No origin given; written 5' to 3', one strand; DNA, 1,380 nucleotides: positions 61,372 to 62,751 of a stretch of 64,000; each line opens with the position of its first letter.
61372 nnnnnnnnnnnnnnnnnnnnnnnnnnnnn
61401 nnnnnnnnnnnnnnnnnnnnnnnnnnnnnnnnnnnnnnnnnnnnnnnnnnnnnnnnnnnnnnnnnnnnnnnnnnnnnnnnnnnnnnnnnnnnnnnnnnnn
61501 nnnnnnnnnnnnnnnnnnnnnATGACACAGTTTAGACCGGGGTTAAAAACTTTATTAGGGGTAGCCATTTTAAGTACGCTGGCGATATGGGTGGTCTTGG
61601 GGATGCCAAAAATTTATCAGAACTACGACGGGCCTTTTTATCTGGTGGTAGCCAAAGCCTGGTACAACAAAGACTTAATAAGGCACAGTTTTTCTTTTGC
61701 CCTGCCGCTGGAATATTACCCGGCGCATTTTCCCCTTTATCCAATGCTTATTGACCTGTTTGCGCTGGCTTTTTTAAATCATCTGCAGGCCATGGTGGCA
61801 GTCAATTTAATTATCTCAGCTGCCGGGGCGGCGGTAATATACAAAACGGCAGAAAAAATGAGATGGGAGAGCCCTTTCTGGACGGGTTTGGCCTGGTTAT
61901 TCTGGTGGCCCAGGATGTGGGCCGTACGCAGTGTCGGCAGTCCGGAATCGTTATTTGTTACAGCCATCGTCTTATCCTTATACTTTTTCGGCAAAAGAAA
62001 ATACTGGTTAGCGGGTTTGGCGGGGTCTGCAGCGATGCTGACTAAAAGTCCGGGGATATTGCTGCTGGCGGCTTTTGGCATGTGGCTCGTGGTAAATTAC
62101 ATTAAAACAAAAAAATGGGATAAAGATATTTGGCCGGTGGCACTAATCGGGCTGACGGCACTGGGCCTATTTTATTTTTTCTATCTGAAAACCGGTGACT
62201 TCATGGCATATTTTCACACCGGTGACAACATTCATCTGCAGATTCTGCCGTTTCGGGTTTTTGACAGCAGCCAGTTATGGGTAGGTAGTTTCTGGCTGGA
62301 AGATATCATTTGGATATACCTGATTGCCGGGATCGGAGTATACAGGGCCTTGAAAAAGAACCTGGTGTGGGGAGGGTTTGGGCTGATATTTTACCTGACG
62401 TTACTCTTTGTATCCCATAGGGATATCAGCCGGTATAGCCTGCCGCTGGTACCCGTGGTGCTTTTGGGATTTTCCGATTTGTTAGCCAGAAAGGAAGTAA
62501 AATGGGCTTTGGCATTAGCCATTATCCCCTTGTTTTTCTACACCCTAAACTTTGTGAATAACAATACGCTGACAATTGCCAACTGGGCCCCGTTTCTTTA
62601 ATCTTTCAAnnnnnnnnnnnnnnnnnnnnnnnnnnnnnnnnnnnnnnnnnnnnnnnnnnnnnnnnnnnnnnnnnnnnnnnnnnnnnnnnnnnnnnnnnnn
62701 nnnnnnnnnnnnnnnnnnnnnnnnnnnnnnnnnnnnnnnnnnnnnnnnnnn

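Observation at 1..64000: Unusually dense GT-C glycosyltransferase supercluster: about 24 polytopic GT-C-like paralogs in five or more families within 64 kb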

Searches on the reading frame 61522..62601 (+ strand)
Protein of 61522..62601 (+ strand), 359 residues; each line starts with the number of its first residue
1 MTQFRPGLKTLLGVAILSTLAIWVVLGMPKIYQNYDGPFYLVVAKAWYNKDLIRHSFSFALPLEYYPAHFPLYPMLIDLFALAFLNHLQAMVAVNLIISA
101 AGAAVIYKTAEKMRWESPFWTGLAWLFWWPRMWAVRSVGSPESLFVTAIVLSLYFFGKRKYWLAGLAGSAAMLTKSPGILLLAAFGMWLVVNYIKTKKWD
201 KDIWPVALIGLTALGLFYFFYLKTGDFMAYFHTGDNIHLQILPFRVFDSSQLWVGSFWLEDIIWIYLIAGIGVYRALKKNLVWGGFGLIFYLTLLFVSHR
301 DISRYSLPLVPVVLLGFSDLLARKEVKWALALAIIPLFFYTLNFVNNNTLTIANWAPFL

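Call 6: search_protein_families(library=pfam, max_evalue=0.01, proteins=[window:61522-62601:+])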
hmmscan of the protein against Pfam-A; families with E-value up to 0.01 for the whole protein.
window:61522-62601:+ (359 aa): 1 family
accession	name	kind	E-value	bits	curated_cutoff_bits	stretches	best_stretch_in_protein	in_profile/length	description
PF13231.12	PMT_2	-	0.00027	21.6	26.1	1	70-217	3-154/160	Dolichyl-phosphate-mannose-protein mannosyltransferase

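Call 14: find_encoding_contigs(protein=window:61522-62601:+, flank=10000, max_places=3)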
Protein window:61522-62601:+ (359 aa): 3 contigs read that carry it; 1 place shown.
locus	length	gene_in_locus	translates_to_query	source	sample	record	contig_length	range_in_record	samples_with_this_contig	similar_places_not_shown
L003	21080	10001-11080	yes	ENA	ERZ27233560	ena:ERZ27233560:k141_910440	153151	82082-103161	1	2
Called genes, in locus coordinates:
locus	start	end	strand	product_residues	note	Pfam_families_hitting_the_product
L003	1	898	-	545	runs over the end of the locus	PF10131:PTPS_related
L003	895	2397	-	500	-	PF02366:PMT, PF13231:PMT_2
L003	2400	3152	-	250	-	PF00535:Glycos_transf_2, PF10111:Glyco_tranf_2_2 (weak), PF13641:Glyco_tranf_2_3 (faint)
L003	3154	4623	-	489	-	PF13231:PMT_2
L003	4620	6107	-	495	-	PF02366:PMT (weak), PF13231:PMT_2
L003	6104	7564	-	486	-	PF13231:PMT_2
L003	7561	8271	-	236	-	PF13641:Glyco_tranf_2_3 (weak), PF00535:Glycos_transf_2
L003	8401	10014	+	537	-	PF10131:PTPS_related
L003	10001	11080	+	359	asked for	-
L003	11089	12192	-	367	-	PF00535:Glycos_transf_2, PF04138:GtrA_DPMS_TM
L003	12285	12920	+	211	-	PF01746:tRNA_m1G_MT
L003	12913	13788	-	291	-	PF01370:Epimerase, PF02719:Polysacc_synt_2 (faint), PF04321:RmlD_sub_bind, PF01073:3Beta_HSD (weak), PF16363:GDP_Man_Dehyd, PF07993:NAD_binding_4 (weak)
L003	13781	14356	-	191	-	PF00908:dTDP_sugar_isom, PF14667:Polysacc_synt_C (weak)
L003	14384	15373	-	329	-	PF01073:3Beta_HSD, PF01370:Epimerase, PF02719:Polysacc_synt_2, PF04321:RmlD_sub_bind, PF16363:GDP_Man_Dehyd, PF13460:NAD_binding_10, PF07993:NAD_binding_4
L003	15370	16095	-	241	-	PF00483:NTP_transferase, PF12804:NTP_transf_3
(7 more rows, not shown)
